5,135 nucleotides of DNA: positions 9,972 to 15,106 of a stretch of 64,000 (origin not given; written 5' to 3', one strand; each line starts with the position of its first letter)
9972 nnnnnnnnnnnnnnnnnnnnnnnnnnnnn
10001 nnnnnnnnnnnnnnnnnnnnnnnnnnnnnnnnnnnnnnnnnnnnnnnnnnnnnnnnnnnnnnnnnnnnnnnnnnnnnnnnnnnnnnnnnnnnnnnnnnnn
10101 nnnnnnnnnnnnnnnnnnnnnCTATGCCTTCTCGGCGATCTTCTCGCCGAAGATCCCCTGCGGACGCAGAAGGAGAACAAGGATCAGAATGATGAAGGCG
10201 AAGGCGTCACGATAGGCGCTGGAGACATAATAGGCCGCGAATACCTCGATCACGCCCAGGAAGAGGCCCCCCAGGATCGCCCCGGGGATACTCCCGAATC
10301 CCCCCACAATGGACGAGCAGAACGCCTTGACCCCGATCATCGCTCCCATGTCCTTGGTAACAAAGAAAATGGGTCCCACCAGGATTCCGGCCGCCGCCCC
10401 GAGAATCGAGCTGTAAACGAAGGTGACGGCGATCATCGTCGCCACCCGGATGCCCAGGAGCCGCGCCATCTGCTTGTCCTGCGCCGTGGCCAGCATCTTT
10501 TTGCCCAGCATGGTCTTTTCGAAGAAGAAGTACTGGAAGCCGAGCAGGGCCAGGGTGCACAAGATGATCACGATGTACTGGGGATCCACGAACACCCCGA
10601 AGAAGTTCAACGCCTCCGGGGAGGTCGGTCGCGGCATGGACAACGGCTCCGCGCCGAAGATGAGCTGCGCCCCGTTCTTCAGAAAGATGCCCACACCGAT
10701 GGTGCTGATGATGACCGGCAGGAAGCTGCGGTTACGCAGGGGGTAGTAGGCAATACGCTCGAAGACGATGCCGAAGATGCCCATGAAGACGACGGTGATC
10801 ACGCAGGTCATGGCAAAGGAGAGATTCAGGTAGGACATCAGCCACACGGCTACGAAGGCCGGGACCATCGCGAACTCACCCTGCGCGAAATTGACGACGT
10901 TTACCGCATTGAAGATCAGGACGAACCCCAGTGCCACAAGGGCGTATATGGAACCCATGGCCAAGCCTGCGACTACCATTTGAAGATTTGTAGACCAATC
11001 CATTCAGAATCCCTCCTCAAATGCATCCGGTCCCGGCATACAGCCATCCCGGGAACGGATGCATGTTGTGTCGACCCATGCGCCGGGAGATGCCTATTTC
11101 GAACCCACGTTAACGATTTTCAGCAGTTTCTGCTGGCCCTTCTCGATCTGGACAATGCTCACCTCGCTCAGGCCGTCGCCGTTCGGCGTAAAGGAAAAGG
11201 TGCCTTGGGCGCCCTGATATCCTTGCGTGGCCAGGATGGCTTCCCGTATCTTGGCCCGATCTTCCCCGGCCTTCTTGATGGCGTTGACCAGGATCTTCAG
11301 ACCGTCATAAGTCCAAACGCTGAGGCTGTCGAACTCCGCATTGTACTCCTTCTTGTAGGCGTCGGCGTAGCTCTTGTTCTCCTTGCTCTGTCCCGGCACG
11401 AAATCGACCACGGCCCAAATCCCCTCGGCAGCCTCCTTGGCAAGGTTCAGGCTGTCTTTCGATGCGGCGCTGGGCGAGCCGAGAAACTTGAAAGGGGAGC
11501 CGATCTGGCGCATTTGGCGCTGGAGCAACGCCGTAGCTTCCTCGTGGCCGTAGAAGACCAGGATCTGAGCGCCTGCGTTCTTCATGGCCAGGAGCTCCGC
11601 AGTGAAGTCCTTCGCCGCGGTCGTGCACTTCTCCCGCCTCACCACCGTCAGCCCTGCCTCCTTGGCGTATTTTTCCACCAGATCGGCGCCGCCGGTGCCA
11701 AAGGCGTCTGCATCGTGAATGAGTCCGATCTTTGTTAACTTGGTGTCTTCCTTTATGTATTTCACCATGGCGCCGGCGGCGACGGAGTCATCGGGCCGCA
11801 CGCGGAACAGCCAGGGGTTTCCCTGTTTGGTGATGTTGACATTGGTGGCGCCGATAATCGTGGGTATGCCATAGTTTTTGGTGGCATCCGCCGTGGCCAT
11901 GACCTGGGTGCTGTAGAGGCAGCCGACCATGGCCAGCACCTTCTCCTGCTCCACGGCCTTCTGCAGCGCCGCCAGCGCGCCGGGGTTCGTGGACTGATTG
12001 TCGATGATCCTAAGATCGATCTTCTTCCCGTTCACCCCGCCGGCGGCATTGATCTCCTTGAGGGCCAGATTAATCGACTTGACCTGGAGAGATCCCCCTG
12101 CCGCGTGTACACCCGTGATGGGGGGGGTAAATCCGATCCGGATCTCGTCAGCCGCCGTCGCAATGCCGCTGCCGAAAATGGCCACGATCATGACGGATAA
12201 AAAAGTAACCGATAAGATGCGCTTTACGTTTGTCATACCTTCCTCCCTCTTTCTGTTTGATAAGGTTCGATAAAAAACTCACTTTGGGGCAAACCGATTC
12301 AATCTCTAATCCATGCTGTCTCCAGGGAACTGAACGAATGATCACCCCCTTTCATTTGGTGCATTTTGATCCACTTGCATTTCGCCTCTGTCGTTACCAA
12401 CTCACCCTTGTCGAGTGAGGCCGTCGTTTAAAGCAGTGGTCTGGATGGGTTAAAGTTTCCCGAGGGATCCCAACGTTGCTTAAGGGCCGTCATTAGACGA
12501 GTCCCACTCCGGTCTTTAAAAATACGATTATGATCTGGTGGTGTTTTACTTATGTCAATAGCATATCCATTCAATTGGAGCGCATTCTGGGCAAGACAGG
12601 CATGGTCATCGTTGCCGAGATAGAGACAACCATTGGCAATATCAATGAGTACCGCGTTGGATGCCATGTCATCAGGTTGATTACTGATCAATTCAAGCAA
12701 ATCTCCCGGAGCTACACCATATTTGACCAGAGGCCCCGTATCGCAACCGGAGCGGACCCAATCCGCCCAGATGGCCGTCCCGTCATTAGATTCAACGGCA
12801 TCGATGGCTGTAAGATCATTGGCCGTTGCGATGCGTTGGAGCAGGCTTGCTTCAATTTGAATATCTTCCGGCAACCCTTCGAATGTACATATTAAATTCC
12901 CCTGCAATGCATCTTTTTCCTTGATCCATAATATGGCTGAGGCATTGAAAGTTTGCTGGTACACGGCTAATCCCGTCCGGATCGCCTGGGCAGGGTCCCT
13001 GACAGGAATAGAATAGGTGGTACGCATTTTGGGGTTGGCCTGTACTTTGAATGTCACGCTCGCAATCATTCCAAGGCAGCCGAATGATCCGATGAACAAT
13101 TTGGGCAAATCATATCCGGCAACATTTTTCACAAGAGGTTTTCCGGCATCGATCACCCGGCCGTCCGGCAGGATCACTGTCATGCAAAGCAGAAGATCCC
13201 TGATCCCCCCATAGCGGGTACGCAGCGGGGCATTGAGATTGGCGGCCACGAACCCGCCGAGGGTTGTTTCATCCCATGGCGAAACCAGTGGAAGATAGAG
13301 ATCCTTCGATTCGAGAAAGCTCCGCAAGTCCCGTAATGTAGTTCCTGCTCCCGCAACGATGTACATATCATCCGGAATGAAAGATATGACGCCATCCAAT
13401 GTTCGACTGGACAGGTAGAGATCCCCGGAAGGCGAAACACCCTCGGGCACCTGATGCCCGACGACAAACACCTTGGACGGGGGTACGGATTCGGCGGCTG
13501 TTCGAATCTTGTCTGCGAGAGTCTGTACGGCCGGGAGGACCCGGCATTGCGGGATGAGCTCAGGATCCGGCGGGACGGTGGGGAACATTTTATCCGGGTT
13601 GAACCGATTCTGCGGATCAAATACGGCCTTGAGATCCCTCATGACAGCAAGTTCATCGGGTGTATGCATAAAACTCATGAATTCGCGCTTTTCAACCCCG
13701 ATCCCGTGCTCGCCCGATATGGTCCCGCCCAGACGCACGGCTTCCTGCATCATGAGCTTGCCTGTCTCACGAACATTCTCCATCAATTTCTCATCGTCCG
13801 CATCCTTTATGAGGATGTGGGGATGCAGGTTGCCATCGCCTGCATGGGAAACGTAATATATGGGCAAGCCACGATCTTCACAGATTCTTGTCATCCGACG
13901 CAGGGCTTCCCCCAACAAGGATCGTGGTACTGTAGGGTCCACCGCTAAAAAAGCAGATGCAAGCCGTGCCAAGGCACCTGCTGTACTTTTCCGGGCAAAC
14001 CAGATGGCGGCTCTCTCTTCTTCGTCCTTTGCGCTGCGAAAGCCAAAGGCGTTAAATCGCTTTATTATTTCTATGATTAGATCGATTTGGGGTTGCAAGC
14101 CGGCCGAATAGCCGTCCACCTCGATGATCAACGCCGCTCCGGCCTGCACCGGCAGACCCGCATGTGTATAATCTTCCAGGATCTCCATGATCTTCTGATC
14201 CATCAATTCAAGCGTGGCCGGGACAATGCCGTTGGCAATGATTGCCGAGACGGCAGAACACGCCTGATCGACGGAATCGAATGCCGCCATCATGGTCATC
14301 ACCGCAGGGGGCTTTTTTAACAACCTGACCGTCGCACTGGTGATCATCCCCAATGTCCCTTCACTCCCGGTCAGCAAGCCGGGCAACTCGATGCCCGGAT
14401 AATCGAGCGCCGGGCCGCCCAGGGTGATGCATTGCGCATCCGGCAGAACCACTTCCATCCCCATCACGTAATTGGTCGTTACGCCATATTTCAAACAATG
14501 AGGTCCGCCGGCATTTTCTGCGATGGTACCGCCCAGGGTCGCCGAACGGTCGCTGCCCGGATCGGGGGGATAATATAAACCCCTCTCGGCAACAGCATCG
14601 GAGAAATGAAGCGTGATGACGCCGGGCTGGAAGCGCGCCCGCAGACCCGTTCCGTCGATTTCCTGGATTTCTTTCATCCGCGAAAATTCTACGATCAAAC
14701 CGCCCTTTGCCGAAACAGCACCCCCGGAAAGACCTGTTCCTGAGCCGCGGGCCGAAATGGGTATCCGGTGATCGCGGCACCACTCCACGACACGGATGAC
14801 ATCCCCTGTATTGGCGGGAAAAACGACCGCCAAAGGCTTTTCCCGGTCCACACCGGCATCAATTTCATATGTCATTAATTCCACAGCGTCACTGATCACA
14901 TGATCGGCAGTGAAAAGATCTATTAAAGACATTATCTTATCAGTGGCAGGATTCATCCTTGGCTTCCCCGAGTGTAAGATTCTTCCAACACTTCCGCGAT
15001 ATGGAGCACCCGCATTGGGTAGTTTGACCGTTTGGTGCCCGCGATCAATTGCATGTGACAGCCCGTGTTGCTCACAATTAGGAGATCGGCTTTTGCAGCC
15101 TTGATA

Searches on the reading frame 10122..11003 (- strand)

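Call 3: search_protein_families(library=pfam, proteins=[window:10122-11003:-])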
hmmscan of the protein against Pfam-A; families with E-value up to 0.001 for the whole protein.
window:10122-11003:- (293 aa): 1 family
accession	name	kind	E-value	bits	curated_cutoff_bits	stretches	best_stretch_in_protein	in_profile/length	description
PF02653.21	BPD_transp_2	-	1.7e-35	122.9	26.8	1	10-277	2-269/269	Branched-chain amino acid transport system / permease component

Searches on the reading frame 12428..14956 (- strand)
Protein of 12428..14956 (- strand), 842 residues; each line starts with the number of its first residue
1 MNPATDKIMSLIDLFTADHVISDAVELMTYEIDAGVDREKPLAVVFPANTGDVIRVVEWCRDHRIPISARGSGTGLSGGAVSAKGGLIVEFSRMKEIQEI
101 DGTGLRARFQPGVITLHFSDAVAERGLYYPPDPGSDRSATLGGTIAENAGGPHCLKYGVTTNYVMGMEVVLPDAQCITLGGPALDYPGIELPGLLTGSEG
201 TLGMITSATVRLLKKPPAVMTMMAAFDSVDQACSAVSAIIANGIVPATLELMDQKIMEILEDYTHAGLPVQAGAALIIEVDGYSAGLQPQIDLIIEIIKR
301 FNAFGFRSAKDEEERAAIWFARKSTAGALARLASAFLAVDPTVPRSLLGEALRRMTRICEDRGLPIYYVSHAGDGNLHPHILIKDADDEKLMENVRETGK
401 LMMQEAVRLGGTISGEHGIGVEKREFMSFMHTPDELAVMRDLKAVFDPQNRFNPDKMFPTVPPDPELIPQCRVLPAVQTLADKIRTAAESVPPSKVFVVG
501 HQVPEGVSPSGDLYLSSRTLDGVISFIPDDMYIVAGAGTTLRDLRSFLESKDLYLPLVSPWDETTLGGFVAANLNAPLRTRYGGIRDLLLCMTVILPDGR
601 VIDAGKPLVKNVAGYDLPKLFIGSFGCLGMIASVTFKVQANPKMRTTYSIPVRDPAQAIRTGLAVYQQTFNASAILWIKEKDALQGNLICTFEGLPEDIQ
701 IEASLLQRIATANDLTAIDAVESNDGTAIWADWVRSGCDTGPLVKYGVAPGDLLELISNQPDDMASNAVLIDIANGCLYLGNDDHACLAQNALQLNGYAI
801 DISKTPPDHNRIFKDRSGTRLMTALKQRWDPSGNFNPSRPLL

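Call 3: search_protein_families(library=pfam, proteins=[window:12428-14956:-])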
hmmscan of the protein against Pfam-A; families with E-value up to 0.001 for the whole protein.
window:12428-14956:- (842 aa): 2 families
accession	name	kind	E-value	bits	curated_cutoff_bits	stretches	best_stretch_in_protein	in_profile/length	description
PF02913.24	FAD-oxidase_C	-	1.7e-63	215.1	21.2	1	215-456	1-247/248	FAD linked oxidases, C-terminal domain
PF01565.28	FAD_binding_4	-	1.8e-58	196.6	26.4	2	41-179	1-138/139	FAD binding domain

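Call 45: find_homologous_proteins(query=window:12428-14956:-, max_evalue=1e-100)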
Query window:12428-14956:- (842 aa): 1953 proteins with E <= 1e-100 among 8000 candidates; the best 120 are listed.
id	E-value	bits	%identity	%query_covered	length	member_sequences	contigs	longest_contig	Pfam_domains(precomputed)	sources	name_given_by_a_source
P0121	0.0e+0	1913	100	100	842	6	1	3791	PF01565.29,PF02913.25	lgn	-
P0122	0.0e+0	1723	90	100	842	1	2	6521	PF01565.29,PF02913.25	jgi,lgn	jgi:glycolate oxidase subunit GlcD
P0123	0.0e+0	1668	87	100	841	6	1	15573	PF01565.29,PF02913.25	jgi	jgi:glycolate oxidase subunit GlcD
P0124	0.0e+0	1666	87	100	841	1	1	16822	PF01565.29,PF02913.25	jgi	jgi:D-lactate dehydrogenase (cytochrome)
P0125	0.0e+0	1663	86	100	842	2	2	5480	PF01565.29,PF02913.25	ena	-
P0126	0.0e+0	1662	86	100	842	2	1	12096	PF01565.29,PF02913.25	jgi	-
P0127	0.0e+0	1662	86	100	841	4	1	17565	PF01565.29,PF02913.25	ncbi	ncbi:MAG: FAD-linked oxidase C-terminal domain-containing protein [Deltaproteobacteria bacterium]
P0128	0.0e+0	1661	86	100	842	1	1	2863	PF01565.29,PF02913.25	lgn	-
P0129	0.0e+0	1655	86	100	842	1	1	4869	PF01565.29,PF02913.25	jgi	jgi:glycolate oxidase subunit GlcD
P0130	0.0e+0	1647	86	100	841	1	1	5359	PF01565.29,PF02913.25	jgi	jgi:glycolate oxidase subunit GlcD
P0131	0.0e+0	1605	84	100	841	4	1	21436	PF01565.29,PF02913.25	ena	-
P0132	0.0e+0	1600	83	100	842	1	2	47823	PF01565.29,PF02913.25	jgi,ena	-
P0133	0.0e+0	1588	83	100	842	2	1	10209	PF01565.29,PF02913.25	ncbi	-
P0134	0.0e+0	1581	83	100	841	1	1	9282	PF01565.29,PF02913.25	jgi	jgi:glycolate oxidase subunit GlcD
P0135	0.0e+0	1576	81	100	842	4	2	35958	PF01565.29,PF02913.25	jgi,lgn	jgi:D-lactate dehydrogenase (cytochrome)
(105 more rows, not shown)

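Call 46: find_encoding_contigs(protein=P0124, flank=10000, max_places=2)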
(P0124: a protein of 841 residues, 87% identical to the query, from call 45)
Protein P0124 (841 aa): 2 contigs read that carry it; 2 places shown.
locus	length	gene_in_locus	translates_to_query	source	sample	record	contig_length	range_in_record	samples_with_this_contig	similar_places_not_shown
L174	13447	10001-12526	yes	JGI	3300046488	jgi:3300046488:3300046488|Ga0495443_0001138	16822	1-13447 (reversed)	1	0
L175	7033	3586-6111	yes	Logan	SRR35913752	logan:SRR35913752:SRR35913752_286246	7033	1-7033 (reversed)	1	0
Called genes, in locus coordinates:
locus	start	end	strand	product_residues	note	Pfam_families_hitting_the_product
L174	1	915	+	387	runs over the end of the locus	PF01855:POR_N, PF02780:Transketolase_C (faint), PF17147:PFOR_II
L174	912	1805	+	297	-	PF02775:TPP_enzyme_C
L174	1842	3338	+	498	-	PF11794:HpaB_N, PF03241:HpaB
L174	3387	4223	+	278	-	-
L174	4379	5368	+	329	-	PF03401:TctC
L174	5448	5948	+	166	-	PF07331:TctB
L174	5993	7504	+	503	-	PF01970:TctA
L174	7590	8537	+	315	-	PF01261:AP_endonuc_2 (weak)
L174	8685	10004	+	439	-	PF13187:Fer4_9 (faint), PF00037:Fer4 (faint), PF12797:Fer4_2 (faint), PF12837:Fer4_6 (faint), PF12838:Fer4_7, PF13183:Fer4_8, PF13534:Fer4_17, PF02754:CCG, +2 more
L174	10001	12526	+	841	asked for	PF01565:FAD_binding_4, PF02913:FAD-oxidase_C, PF01565:FAD_binding_4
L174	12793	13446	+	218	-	?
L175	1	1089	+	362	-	?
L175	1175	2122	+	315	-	PF01261:AP_endonuc_2 (weak)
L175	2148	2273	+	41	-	-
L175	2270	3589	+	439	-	PF13187:Fer4_9 (faint), PF00037:Fer4 (faint), PF12797:Fer4_2 (faint), PF12837:Fer4_6 (faint), PF12838:Fer4_7, PF13183:Fer4_8, PF13534:Fer4_17, PF02754:CCG, +2 more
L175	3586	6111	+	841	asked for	PF01565:FAD_binding_4, PF02913:FAD-oxidase_C, PF01565:FAD_binding_4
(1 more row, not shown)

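Call 47: find_encoding_contigs(protein=P0127, flank=10000, max_places=2)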
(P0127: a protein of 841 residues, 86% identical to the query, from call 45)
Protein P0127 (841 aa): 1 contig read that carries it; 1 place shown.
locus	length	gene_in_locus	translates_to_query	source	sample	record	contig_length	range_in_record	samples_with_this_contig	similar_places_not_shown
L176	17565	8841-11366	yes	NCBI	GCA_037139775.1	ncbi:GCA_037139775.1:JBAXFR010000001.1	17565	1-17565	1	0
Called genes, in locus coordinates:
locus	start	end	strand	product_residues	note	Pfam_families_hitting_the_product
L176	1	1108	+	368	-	PF01855:POR_N, PF17147:PFOR_II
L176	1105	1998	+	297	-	PF02775:TPP_enzyme_C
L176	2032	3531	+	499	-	PF11794:HpaB_N, PF03241:HpaB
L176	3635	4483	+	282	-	PF09339:HTH_IclR, PF01614:IclR_C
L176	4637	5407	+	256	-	PF03328:HpcH_HpaI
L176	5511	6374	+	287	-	PF09290:AcetDehyd-dimer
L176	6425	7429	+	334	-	PF00682:HMGL-like, PF07836:DmpG_comm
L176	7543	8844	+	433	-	PF12797:Fer4_2 (faint), PF12837:Fer4_6 (faint), PF13187:Fer4_9 (faint), PF12838:Fer4_7, PF13183:Fer4_8, PF13484:Fer4_16 (weak), PF13534:Fer4_17, PF02754:CCG, +3 more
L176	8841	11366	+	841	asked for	PF01565:FAD_binding_4, PF02913:FAD-oxidase_C, PF01565:FAD_binding_4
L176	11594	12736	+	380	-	PF13433:Peripla_BP_5, PF13458:Peripla_BP_6, PF01094:ANF_receptor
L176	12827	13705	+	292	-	PF02653:BPD_transp_2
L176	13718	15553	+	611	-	PF02653:BPD_transp_2, PF00005:ABC_tran, PF13304:AAA_21 (weak), PF12399:BCA_ABC_TP_C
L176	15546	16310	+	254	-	PF00005:ABC_tran, PF13304:AAA_21 (faint)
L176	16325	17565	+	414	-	PF04295:GD_AH_second, PF20629:GD_AH_C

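Call 48: find_encoding_contigs(protein=P0132, flank=10000, max_places=2)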
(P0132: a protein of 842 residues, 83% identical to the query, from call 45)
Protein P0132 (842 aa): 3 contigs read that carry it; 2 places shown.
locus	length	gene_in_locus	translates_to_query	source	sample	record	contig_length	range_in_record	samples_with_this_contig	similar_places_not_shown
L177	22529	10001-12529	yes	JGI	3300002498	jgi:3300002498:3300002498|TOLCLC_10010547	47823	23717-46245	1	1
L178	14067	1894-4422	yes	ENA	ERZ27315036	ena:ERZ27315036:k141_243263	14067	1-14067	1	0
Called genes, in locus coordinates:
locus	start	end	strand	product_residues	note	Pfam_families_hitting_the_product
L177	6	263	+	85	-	-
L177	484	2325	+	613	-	PF01855:POR_N (weak), PF02776:TPP_enzyme_N (weak), PF12837:Fer4_6 (faint), PF02775:TPP_enzyme_C, PF13237:Fer4_10 (weak)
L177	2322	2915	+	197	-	PF01558:POR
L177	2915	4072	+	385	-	PF02771:Acyl-CoA_dh_N, PF02770:Acyl-CoA_dh_M, PF00441:Acyl-CoA_dh_1, PF08028:Acyl-CoA_dh_2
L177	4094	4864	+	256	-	PF01978:TrmB (weak), PF09339:HTH_IclR, PF01614:IclR_C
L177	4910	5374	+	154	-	PF01575:MaoC_dehydratas, PF13452:FAS1_DH_region (weak)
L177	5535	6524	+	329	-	PF03401:TctC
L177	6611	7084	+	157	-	PF07331:TctB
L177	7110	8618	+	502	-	PF01970:TctA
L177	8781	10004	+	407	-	PF12838:Fer4_7 (faint), PF13183:Fer4_8 (weak), PF13534:Fer4_17 (weak), PF02754:CCG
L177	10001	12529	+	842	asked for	PF01565:FAD_binding_4, PF02913:FAD-oxidase_C, PF01565:FAD_binding_4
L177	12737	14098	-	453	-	PF00370:FGGY_N, PF02782:FGGY_C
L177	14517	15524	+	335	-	PF00990:GGDEF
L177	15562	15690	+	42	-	-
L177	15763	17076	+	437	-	PF00860:Xan_ur_permease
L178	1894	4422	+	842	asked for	PF01565:FAD_binding_4, PF02913:FAD-oxidase_C, PF01565:FAD_binding_4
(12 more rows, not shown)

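Call 55: search_protein_families(library=pfam, proteins=[L174:3387-4223:+])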
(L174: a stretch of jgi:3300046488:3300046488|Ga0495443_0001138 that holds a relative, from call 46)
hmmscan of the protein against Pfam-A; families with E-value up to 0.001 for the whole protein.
L174:3387-4223:+ (278 aa): 0 families
